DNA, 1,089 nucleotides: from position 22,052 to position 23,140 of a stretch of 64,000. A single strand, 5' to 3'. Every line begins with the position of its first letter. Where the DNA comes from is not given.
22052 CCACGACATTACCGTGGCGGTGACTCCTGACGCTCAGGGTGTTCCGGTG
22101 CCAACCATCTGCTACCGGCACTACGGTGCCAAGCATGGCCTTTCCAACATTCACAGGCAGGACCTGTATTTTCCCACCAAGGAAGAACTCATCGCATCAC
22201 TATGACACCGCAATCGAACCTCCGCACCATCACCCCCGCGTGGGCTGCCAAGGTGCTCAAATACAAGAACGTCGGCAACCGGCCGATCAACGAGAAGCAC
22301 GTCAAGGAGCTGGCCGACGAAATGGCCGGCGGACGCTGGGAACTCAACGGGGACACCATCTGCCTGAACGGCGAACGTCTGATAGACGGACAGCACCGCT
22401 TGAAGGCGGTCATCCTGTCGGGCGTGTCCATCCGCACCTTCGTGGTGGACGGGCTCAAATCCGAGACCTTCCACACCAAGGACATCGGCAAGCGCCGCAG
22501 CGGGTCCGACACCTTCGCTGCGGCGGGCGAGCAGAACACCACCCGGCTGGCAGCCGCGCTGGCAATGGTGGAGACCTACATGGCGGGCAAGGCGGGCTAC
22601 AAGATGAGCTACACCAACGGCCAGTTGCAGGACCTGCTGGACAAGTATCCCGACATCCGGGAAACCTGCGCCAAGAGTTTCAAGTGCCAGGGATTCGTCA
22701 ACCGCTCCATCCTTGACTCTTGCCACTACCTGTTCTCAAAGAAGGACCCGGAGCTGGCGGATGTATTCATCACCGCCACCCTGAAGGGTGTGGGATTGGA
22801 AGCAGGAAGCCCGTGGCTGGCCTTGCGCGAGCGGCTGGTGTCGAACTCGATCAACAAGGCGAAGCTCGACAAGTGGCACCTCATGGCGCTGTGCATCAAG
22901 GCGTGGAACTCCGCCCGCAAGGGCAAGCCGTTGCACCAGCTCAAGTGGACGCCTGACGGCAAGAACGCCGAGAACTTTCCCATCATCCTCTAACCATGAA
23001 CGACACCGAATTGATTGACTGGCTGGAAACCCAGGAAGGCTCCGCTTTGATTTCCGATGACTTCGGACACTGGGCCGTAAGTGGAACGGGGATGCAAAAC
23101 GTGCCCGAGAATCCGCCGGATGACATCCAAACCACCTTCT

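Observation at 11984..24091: Four-member paralogous family with a CGT[AS]CC[LA]xGH motif scattered through the early region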

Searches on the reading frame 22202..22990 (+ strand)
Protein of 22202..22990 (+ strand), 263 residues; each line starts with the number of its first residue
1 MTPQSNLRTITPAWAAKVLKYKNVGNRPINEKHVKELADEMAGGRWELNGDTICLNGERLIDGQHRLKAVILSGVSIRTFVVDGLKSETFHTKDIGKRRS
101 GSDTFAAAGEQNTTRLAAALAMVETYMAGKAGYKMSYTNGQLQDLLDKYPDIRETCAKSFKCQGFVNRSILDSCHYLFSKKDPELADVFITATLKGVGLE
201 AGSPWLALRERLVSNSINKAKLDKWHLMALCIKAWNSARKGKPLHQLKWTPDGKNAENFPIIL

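Call 29: search_protein_families(library=pfam, proteins=[window:22202-22990:+], max_evalue=0.01)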
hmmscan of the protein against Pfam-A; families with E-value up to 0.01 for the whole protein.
window:22202-22990:+ (263 aa): 0 families

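Call 93: search_solved_structures(query=window:22202-22990:+, max_evalue=1)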
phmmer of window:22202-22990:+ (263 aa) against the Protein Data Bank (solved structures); distinct sequences matched with E-value up to 1: 2.
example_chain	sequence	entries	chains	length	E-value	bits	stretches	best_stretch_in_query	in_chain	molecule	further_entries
9x1n_G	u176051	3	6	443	0.41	13.3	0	90-143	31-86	5'-3' nuclease, encoded next to Rad50 and Mre11 homologs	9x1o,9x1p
6ozq_A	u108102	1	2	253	0.43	13.2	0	73-116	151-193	Endonuclease V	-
